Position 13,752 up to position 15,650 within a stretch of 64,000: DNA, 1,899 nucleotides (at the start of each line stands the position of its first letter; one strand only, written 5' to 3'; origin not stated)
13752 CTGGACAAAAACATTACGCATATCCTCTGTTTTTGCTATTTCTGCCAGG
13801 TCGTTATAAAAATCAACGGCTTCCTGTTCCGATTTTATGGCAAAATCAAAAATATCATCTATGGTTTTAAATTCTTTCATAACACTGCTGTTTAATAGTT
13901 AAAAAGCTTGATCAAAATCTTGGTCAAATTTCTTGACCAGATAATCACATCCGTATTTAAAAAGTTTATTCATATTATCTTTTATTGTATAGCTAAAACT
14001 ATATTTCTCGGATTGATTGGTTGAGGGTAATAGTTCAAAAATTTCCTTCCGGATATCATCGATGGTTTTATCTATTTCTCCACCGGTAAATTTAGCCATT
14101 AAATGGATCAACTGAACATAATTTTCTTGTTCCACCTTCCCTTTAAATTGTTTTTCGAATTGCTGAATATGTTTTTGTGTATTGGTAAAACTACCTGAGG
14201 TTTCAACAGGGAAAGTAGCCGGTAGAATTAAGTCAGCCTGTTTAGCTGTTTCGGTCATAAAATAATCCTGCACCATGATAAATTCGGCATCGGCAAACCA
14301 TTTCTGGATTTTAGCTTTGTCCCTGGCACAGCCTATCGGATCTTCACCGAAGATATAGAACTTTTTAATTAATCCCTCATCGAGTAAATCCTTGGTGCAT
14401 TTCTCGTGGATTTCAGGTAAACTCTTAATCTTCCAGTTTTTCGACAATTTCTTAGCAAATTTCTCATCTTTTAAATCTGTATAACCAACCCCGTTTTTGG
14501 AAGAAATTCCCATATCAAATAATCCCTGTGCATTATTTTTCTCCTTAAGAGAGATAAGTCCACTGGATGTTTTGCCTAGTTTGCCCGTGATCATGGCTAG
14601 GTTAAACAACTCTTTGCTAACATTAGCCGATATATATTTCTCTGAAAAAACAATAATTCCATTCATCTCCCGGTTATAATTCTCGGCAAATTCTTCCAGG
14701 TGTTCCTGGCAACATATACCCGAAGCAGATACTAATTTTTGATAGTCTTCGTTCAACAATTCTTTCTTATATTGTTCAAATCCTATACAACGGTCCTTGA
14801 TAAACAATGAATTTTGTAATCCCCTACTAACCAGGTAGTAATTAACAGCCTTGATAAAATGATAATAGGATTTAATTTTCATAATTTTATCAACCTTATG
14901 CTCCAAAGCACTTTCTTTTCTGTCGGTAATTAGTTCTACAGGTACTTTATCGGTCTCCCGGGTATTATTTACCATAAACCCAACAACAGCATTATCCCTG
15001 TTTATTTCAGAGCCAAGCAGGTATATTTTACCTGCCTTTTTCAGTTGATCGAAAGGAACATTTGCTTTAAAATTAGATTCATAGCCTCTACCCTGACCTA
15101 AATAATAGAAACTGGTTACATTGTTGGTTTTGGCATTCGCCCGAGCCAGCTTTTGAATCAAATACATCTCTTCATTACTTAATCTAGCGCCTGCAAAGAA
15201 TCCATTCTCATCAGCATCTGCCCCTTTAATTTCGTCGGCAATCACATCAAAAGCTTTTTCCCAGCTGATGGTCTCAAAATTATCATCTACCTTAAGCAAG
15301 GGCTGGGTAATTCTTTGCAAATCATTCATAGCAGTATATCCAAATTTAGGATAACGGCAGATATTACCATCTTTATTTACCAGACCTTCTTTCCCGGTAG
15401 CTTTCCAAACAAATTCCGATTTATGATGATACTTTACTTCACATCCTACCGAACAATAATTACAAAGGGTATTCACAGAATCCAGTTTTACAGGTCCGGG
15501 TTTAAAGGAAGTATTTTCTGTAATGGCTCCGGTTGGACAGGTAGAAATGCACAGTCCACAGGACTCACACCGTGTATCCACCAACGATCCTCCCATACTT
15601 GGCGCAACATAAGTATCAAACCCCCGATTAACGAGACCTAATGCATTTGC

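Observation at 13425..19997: NuoE-like / NuoF-like / giant NuoG::GltD fusion / erythrin operon: candidate uncharacterised flavin-based bifurcating or transhydrogenase-type complex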

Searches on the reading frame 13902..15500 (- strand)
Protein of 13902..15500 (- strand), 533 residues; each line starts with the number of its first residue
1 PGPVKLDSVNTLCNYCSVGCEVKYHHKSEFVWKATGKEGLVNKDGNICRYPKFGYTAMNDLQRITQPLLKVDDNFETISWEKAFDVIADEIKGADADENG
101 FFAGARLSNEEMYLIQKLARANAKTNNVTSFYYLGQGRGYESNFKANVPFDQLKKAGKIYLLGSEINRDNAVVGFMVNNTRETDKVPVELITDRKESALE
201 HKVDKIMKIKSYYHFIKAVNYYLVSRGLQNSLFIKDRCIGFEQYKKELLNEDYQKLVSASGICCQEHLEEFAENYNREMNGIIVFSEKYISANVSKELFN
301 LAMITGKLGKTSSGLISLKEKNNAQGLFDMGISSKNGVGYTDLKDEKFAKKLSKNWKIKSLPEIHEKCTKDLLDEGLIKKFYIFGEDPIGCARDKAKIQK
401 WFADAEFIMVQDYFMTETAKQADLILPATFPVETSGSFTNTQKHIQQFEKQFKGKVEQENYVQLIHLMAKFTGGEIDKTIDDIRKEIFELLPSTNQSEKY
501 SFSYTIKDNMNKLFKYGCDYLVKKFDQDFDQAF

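Call 42: search_solved_structures(query=window:13902-15500:-, max_evalue=1e-30, show_alignments=5)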
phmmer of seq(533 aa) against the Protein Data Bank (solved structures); distinct sequences matched with E-value up to 1e-30: 11.
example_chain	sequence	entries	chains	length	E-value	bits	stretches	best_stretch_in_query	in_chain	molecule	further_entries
7qv7_S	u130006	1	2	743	1.2e-49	172.8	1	5-492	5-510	Hydrogen dependent carbon dioxide reductase subunit FdhF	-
9t1s_L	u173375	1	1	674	6.9e-46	160.4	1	5-492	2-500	formate dehydrogenase (coenzyme F420)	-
8rqz_C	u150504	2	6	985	1.3e-45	159.5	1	7-492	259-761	Probable oxidoreductase YjgC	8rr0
9gzq_A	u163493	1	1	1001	1.3e-45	159.4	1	7-492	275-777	Probable oxidoreductase YjgC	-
1aa6_A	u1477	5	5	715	2.7e-44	155.1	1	8-472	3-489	FORMATE DEHYDROGENASE H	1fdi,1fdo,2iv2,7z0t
7bkb_D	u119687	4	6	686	2.8e-44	155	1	9-482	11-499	Formate dehydrogenase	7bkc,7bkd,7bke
8oh5_C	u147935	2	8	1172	4.1e-39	138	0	3-176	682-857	Formate dehydrogenase-O, major subunit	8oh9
9wxb_B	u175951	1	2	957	5.4e-38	134.3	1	9-455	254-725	Formate dehydrogenase alpha subunit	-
7vw6_A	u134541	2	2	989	1.4e-37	133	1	9-448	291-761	Formate dehydrogenase | Tungsten-containing formate dehydrogenase alpha subunit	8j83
7e5z_A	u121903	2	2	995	1.4e-37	132.9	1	9-448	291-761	Formate dehydrogenase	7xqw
6tg9_A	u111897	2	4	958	5e-35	124.5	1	9-452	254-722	Formate dehydrogenase subunit alpha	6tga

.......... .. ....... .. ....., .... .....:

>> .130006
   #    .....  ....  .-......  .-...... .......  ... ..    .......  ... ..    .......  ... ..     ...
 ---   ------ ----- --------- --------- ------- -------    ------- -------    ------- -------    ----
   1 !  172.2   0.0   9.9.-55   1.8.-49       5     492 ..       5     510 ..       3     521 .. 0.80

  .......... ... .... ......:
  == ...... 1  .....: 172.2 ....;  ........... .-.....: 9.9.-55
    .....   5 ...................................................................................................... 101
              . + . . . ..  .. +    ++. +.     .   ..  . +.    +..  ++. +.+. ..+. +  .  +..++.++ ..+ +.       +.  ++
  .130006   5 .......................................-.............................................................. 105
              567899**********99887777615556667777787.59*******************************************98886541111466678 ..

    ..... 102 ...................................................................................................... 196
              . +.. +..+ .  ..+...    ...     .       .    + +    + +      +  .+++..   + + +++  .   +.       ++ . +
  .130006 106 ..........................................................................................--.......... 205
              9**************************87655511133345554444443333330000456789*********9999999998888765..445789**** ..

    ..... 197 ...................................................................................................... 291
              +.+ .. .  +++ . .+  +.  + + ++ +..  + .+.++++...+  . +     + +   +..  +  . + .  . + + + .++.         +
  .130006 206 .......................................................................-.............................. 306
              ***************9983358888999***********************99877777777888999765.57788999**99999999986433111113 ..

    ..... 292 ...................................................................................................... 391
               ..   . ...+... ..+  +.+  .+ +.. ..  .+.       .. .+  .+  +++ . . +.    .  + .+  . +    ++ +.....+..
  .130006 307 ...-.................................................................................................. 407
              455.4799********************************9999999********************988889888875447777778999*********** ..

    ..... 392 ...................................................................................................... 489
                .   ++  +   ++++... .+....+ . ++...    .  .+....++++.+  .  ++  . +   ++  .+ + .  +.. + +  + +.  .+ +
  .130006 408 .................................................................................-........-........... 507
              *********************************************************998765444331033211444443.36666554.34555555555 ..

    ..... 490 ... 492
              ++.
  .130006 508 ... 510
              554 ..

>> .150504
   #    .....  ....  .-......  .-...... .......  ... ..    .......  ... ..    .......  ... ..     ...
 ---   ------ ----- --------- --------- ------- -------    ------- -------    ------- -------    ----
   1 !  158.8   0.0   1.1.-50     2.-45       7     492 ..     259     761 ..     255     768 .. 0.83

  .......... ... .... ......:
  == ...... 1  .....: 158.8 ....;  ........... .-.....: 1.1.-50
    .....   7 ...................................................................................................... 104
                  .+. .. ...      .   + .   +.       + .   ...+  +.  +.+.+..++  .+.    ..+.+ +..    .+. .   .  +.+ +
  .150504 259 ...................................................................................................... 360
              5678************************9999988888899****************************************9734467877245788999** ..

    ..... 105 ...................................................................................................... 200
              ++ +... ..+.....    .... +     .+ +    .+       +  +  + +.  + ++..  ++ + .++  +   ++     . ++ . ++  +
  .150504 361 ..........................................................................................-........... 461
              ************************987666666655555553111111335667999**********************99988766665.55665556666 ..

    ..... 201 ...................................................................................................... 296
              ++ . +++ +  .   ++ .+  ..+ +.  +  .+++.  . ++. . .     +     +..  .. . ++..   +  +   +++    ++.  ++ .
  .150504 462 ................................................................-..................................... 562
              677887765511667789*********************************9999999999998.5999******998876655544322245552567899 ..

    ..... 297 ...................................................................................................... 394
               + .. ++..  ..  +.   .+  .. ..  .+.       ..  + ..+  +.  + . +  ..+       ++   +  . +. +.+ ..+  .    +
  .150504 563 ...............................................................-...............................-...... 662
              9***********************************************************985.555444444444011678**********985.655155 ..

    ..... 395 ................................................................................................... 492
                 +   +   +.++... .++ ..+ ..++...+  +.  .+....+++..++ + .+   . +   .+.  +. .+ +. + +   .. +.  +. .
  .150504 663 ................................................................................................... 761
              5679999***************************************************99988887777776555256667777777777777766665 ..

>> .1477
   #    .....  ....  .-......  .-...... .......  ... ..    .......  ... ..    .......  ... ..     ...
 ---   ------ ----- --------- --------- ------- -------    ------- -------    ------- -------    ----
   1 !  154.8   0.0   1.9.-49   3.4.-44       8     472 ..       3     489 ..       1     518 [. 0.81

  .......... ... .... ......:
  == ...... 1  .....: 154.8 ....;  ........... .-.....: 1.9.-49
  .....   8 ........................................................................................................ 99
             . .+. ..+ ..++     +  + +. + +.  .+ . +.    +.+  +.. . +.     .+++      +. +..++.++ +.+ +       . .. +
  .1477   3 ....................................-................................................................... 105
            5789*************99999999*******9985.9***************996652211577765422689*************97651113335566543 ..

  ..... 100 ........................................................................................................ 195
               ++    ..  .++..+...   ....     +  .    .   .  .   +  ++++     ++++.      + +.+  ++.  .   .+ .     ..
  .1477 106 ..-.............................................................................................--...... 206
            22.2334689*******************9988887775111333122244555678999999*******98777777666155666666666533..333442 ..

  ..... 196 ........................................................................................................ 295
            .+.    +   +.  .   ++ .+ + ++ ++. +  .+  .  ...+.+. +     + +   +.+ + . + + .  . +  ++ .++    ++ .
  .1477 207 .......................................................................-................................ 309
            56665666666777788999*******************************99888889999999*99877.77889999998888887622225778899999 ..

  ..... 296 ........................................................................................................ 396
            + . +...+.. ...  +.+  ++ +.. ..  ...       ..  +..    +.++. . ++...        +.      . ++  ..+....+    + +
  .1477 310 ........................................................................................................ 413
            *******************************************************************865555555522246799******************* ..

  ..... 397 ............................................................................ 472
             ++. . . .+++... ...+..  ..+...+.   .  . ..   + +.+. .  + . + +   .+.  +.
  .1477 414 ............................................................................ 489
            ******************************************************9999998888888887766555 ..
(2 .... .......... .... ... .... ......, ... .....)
